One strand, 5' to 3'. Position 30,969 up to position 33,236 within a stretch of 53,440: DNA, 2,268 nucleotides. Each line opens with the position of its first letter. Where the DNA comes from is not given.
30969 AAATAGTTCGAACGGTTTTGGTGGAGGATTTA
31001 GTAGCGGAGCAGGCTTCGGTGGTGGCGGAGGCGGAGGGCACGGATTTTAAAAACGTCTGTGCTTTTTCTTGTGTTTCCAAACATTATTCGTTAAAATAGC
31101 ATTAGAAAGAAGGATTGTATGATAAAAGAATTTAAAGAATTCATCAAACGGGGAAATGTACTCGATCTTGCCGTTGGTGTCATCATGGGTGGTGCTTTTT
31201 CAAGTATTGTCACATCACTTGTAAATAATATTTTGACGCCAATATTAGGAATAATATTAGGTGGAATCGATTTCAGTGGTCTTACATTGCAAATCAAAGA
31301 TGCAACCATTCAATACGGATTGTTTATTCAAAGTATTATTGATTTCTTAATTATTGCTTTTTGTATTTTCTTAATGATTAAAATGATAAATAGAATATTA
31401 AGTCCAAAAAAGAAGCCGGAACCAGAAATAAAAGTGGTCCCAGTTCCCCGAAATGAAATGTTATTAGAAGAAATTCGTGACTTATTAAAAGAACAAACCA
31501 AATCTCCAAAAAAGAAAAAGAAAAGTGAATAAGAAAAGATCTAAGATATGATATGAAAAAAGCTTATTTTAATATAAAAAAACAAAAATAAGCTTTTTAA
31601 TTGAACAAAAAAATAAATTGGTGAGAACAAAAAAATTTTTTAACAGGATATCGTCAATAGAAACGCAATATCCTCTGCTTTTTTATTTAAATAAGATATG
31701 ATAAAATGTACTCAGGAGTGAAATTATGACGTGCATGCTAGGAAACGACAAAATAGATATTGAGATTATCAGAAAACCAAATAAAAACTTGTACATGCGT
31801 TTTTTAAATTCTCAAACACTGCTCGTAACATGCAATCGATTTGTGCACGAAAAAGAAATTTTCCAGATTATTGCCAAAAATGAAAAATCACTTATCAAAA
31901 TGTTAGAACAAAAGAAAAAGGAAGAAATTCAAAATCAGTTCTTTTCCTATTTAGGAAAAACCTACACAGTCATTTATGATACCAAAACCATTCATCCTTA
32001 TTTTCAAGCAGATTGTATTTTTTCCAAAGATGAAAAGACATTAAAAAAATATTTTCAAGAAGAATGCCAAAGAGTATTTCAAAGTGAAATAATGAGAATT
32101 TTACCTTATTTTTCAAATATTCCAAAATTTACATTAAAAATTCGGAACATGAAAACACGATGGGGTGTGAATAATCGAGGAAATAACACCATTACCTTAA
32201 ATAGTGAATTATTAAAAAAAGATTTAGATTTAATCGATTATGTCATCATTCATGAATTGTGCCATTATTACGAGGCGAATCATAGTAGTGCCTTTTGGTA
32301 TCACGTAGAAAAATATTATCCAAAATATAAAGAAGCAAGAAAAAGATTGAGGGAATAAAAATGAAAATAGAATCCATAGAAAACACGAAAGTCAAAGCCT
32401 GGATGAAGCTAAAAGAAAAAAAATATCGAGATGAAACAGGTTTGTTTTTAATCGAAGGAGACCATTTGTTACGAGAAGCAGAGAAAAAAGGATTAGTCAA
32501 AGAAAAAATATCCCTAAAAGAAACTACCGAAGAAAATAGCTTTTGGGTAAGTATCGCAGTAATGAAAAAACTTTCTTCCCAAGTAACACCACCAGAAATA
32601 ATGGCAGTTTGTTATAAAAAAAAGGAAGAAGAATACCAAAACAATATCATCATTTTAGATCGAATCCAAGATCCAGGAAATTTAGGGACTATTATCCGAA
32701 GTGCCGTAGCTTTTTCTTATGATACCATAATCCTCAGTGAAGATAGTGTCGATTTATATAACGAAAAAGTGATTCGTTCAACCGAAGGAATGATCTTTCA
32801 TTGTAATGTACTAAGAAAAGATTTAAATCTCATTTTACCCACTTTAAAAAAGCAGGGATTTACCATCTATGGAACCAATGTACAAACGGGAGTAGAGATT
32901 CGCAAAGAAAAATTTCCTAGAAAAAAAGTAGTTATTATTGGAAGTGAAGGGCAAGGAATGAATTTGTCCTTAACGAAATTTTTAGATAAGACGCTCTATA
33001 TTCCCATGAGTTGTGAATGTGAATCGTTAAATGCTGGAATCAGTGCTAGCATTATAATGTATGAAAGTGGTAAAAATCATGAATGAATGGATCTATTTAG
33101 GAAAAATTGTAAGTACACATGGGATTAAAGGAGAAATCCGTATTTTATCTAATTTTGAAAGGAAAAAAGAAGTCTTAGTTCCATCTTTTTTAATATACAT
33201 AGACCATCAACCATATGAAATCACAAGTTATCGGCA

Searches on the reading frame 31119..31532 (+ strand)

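Call 18: search_protein_families(library=pfam, proteins=[window:31119-31532:+], max_evalue=0.001)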
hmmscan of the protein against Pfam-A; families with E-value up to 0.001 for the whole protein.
window:31119-31532:+ (137 aa): 1 family
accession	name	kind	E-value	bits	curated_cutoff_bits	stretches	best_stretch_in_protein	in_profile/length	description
PF01741.23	MscL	-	1.7e-43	148.3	27.4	1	1-124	1-123/123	Large-conductance mechanosensitive channel, MscL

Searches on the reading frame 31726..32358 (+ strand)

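Call 18: search_protein_families(library=pfam, proteins=[window:31726-32358:+], max_evalue=0.001)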
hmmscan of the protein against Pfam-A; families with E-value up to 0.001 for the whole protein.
window:31726-32358:+ (210 aa): 2 families
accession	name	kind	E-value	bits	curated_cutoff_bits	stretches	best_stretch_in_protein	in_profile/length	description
PF01863.23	YgjP-like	-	5.7e-36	124.9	26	1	20-209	1-205/207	YgjP-like, metallopeptidase domain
PF10263.15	SprT-like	-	1.9e-07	31.4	25.6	1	128-182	12-73/108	SprT-like family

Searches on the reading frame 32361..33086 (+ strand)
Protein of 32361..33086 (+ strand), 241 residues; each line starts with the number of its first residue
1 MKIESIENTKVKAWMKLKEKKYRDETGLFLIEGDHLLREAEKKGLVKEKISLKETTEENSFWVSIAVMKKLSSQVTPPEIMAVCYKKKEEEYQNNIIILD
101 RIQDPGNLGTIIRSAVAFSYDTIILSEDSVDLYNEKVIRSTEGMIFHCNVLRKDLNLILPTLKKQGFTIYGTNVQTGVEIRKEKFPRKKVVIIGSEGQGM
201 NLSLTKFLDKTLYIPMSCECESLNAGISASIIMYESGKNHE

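Call 18: search_protein_families(library=pfam, proteins=[window:32361-33086:+], max_evalue=0.001)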
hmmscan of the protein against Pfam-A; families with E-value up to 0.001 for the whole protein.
window:32361-33086:+ (241 aa): 2 families
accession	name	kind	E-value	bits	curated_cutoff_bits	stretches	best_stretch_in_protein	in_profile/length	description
PF00588.24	SpoU_methylase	-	1.2e-34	119.8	29.7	1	96-234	3-142/142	SpoU rRNA Methylase family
PF22435.1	MRM3-like_sub_bind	-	3.2e-15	56.7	27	1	8-82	1-84/84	MRM3-like substrate binding domain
